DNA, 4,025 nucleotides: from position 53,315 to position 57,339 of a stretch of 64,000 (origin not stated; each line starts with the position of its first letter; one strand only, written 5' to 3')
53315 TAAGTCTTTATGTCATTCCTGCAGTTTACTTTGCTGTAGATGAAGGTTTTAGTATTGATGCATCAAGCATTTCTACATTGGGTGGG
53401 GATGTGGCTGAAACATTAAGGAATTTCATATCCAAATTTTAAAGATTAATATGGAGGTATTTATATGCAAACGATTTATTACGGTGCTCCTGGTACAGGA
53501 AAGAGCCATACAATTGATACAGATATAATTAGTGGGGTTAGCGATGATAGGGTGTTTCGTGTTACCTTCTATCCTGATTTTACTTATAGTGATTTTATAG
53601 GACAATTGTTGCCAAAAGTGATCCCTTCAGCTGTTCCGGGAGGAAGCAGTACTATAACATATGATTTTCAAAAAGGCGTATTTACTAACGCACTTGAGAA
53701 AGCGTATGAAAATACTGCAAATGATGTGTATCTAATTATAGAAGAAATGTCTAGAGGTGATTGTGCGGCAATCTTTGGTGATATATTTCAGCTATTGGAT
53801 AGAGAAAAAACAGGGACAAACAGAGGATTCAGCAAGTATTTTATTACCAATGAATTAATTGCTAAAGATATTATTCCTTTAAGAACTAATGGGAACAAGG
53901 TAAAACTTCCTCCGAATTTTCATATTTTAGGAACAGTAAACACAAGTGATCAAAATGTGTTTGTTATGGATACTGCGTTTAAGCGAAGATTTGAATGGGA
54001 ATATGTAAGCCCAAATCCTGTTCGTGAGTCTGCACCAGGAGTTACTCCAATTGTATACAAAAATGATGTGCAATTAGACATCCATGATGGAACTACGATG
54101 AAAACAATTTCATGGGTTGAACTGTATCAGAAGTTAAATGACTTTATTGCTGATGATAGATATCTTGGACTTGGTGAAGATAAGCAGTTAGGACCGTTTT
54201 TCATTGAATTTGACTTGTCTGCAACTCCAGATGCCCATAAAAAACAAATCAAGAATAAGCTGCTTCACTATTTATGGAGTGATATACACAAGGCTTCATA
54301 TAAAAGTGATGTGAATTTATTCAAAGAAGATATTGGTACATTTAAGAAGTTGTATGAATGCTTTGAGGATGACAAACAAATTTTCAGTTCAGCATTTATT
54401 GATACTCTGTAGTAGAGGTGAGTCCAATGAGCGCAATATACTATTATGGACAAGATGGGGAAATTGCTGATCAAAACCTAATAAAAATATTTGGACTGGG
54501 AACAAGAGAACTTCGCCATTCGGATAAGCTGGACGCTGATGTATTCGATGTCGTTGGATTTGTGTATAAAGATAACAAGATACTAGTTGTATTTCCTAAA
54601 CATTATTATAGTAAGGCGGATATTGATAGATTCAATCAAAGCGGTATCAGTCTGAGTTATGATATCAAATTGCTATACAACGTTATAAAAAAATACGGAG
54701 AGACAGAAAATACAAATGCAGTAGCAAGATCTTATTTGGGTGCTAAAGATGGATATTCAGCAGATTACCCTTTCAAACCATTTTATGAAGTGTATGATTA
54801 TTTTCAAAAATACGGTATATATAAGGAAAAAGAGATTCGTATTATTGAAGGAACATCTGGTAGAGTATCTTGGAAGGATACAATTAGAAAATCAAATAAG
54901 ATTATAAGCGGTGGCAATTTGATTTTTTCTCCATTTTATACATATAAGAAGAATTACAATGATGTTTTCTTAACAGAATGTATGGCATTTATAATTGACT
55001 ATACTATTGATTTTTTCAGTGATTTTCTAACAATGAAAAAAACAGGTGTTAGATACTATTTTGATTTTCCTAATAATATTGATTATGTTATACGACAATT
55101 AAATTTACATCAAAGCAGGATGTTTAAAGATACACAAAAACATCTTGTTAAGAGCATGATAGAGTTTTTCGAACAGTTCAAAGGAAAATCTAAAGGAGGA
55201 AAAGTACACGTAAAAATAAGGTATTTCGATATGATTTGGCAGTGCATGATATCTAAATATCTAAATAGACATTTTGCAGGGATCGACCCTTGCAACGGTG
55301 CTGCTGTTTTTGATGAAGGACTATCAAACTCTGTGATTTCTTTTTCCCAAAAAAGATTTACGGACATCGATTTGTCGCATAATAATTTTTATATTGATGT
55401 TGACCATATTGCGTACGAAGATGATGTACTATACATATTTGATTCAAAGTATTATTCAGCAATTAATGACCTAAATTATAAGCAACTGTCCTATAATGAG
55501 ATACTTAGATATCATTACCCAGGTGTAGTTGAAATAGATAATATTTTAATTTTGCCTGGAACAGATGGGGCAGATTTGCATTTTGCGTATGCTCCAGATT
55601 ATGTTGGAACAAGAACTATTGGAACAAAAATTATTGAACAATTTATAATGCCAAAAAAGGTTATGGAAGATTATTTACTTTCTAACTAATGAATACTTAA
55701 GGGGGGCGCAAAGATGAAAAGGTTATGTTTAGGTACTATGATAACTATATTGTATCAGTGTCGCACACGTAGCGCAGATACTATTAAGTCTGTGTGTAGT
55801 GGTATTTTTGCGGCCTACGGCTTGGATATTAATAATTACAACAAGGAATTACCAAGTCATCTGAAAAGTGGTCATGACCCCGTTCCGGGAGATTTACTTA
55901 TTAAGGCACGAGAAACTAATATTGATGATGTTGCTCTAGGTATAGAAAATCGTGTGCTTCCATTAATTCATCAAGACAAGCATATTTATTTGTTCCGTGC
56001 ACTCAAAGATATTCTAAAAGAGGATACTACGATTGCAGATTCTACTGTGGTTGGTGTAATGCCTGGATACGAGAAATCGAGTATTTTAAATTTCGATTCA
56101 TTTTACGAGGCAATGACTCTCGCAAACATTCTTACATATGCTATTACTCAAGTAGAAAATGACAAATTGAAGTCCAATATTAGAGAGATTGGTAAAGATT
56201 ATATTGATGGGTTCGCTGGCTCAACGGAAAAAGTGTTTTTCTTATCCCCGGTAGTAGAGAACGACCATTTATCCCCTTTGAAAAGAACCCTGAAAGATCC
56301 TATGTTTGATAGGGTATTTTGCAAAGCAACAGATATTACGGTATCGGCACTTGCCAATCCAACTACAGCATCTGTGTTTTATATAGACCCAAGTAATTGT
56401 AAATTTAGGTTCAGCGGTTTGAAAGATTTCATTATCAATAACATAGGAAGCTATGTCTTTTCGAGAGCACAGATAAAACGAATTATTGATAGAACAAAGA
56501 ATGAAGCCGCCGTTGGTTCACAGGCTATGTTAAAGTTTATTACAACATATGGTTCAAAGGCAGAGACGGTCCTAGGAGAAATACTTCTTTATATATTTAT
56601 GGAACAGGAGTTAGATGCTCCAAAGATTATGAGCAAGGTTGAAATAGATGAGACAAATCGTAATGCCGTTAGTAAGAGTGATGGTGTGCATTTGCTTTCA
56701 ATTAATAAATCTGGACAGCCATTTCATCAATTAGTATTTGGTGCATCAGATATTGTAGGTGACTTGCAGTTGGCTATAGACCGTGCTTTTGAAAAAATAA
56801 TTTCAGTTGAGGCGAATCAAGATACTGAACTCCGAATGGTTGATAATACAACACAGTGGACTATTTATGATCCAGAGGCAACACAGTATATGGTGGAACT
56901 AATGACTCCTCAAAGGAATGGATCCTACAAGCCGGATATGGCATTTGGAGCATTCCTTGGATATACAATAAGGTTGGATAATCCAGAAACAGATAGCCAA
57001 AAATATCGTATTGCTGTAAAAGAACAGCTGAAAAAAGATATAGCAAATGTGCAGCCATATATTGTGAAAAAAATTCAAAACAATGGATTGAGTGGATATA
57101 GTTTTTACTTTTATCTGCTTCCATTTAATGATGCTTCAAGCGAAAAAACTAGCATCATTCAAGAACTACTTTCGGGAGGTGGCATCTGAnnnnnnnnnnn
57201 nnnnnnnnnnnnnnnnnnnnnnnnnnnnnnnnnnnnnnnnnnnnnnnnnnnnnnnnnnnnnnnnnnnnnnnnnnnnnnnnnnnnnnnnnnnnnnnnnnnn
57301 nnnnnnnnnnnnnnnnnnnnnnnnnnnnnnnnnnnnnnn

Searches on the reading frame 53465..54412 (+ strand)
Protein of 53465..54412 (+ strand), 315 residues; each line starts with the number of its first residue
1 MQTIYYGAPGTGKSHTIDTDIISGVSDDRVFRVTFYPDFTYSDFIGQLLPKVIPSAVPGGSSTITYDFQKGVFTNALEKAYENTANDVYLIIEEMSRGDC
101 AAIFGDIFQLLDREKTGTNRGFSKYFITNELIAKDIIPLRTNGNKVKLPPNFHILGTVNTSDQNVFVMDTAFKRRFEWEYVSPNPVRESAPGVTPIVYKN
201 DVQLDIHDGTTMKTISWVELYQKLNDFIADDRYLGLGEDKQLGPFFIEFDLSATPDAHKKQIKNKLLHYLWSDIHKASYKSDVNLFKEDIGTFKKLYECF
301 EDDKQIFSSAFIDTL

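Call 5: search_protein_families(library=pfam, proteins=[window:53465-54412:+], max_evalue=0.01)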
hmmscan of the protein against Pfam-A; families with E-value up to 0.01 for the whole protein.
window:53465-54412:+ (315 aa): 1 family
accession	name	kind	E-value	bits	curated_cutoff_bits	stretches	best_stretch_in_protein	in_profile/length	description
PF07728.20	AAA_5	-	6.6e-09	36.3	22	1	6-176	5-139/139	AAA domain (dynein-related subfamily)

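Call 38: search_protein_families(library=padloc, proteins=[window:53465-54412:+], max_evalue=0.01)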
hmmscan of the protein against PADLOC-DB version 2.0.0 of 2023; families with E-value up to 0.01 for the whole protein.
window:53465-54412:+ (315 aa): 2 families
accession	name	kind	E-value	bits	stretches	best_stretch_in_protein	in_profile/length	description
PDLC03547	REase_II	-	4.1e-49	165.6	1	2-279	266-532/585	Type II restriction enzyme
PDLC03448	REase_II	-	2.1e-31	106.9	2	62-274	597-811/857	Type II restriction enzyme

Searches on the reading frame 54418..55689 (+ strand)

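Call 5: search_protein_families(library=pfam, proteins=[window:54418-55689:+], max_evalue=0.01)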
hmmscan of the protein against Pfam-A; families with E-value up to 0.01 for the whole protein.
window:54418-55689:+ (423 aa): 0 families

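Call 38: search_protein_families(library=padloc, proteins=[window:54418-55689:+], max_evalue=0.01)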
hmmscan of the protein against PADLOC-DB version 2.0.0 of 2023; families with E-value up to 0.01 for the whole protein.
window:54418-55689:+ (423 aa): 1 family
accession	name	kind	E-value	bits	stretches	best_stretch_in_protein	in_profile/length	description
PDLC03549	REase_II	-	5.4e-07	27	1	72-282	42-248/414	Type II restriction enzyme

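Call 39: search_protein_families(library=ncbifam, proteins=[window:54418-55689:+], max_evalue=0.01)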
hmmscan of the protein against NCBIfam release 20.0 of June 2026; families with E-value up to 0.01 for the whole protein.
window:54418-55689:+ (423 aa): 0 families

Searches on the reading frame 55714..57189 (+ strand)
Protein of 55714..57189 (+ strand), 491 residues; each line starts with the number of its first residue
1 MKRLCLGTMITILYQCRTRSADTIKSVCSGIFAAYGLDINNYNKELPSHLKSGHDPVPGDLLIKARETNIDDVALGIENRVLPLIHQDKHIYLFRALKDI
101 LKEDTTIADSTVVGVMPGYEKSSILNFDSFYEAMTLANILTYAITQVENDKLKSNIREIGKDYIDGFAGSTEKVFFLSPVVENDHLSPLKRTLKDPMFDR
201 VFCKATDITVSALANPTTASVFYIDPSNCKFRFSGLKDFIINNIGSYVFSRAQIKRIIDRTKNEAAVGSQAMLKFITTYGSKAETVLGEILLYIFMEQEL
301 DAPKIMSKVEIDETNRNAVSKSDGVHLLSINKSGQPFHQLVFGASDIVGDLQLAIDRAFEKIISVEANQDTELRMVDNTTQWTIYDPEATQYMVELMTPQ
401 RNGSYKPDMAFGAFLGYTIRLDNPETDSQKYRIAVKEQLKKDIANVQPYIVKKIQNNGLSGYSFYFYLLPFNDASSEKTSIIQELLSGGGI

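Call 5: search_protein_families(library=pfam, proteins=[window:55714-57189:+], max_evalue=0.01)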
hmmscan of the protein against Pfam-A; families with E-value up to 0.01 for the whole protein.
window:55714-57189:+ (491 aa): 1 family
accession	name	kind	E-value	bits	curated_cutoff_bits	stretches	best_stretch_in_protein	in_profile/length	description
PF08878.16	HamA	-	5.1e-39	134.9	25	1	236-471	3-230/230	HamA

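Call 38: search_protein_families(library=padloc, proteins=[window:55714-57189:+], max_evalue=0.01)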
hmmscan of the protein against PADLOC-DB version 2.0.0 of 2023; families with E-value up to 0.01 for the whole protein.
window:55714-57189:+ (491 aa): 18 families
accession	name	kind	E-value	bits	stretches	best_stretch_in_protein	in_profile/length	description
PDLC00164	HamA1|HamA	-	2.3e-231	766.9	1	1-490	1-489/490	DUF1837 domain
PDLC00162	HamA1|HamA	-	3.5e-90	300.7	1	189-489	5-307/310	DUF1837 domain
PDLC00156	HamA1|HamA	-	2.7e-54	182.8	1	215-486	26-297/298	DUF1837 domain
PDLC00151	HamA1|HamA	-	9.6e-40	135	1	179-486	136-434/436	DUF1837 domain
PDLC00168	HamA1|HamA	-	1.5e-24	84.9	1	215-474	36-299/312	DUF1837 domain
PDLC00196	HamA2|HamA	-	4.3e-21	73.7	1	223-476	44-302/315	DUF1837 domain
PDLC00163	HamA1|HamA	-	1.1e-18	65.8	1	217-485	38-311/314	DUF1837 domain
PDLC00165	HamA1|HamA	-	1.4e-18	65.3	1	222-475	40-293/308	DUF1837 domain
PDLC00152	HamA1|HamA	-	1.5e-17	61.9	1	219-476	36-286/299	DUF1837 domain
PDLC00171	HamA1|HamA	-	8.1e-13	46.3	1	214-483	21-282/286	DUF1837 domain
PDLC00158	HamA1|HamA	-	1.1e-08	33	1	198-360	10-169/307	DUF1837 domain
PDLC00154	HamA1|HamA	-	2.3e-08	31.9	1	217-365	35-175/313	DUF1837 domain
PDLC00166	HamA1|HamA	-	4e-06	24.7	1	208-360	11-157/282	DUF1837 domain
PDLC00172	HamA1|HamA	-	7.1e-05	20.4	1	269-399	97-226/326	DUF1837 domain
PDLC00195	HamA2|HamA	-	0.00027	18.5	1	230-358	32-154/283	DUF1837 domain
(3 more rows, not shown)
